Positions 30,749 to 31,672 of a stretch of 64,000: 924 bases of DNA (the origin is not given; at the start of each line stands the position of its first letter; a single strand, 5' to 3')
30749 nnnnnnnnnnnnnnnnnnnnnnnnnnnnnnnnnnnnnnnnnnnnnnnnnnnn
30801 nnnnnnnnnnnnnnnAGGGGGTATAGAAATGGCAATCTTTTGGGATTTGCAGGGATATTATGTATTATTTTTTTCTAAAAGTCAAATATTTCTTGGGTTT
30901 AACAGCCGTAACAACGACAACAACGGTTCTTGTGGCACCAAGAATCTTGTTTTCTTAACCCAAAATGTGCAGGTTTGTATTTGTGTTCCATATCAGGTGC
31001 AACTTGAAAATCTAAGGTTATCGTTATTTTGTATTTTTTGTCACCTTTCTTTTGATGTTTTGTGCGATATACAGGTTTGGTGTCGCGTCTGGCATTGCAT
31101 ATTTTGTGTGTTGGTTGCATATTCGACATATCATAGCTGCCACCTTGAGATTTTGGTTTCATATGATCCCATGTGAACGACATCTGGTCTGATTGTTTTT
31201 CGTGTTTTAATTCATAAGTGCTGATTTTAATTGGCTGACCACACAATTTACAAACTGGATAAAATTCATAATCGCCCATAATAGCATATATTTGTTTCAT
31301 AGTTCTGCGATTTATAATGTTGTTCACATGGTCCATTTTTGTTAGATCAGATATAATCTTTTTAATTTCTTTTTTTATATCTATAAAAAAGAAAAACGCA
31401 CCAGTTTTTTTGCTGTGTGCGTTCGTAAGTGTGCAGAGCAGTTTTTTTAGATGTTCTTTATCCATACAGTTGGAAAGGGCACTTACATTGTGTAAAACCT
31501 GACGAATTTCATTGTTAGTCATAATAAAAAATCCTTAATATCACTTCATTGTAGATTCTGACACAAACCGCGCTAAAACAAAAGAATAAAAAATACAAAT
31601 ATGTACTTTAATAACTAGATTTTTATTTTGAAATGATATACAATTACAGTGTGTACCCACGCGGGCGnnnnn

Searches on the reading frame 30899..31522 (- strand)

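Call 3: search_protein_families(library=pfam, proteins=[window:30899-31522:-], max_evalue=0.1)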
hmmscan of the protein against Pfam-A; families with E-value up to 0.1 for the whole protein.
window:30899-31522:- (207 aa): 3 families
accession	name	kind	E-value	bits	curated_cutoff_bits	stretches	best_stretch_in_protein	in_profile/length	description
PF01844.29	HNH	-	1.2e-09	38.5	21.4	1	91-146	1-44/47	HNH endonuclease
PF14279.12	HNH_5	-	2.9e-05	24.3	27.5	1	109-145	6-42/56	HNH endonuclease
PF18508.7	zf_C2H2_13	-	0.02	14.9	26.5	1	88-102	17-31/42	Zinc finger domain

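Call 25: search_protein_families(library=phrogs, proteins=[window:30899-31522:-], max_evalue=0.1)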
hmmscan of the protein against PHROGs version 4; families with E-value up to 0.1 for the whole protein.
window:30899-31522:- (207 aa): 16 families
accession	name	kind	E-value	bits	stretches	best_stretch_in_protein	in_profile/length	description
phrog_338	-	DNA, RNA and nucleotide metabolism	4e-15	57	1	67-153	189-269/340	HNH endonuclease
phrog_5718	-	DNA, RNA and nucleotide metabolism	7.5e-11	42.6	1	82-157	122-184/394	HNH endonuclease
phrog_9508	-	DNA, RNA and nucleotide metabolism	6.3e-09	37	1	86-148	11-73/171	HNH endonuclease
phrog_2214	-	DNA, RNA and nucleotide metabolism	1.4e-07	32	1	85-159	190-249/429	HNH endonuclease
phrog_8660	-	DNA, RNA and nucleotide metabolism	6.5e-06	27.4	1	89-162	125-192/196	HNH endonuclease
phrog_16726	-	DNA, RNA and nucleotide metabolism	2e-05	25.5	1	90-151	95-145/308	HNH endonuclease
phrog_6050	-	DNA, RNA and nucleotide metabolism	3e-05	24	1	89-150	312-361/402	HNH endonuclease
phrog_9645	-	DNA, RNA and nucleotide metabolism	5.7e-05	23.9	1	103-149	26-72/168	HNH endonuclease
phrog_960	-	DNA, RNA and nucleotide metabolism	9.2e-05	21.6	1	85-162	224-290/991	HNH endonuclease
phrog_7785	-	DNA, RNA and nucleotide metabolism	0.00026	22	1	90-150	72-115/147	HNH endonuclease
phrog_2118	-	DNA, RNA and nucleotide metabolism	0.00041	21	1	91-151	179-226/301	HNH endonuclease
phrog_17283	-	DNA, RNA and nucleotide metabolism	0.00048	21.4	1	109-149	2-43/71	HNH endonuclease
phrog_9545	-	DNA, RNA and nucleotide metabolism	0.0084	16.8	1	105-158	122-177/206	HNH endonuclease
phrog_8828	-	DNA, RNA and nucleotide metabolism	0.01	16.8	1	88-163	55-135/205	HNH endonuclease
phrog_333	-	DNA, RNA and nucleotide metabolism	0.036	15.2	1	109-157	41-89/138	HNH endonuclease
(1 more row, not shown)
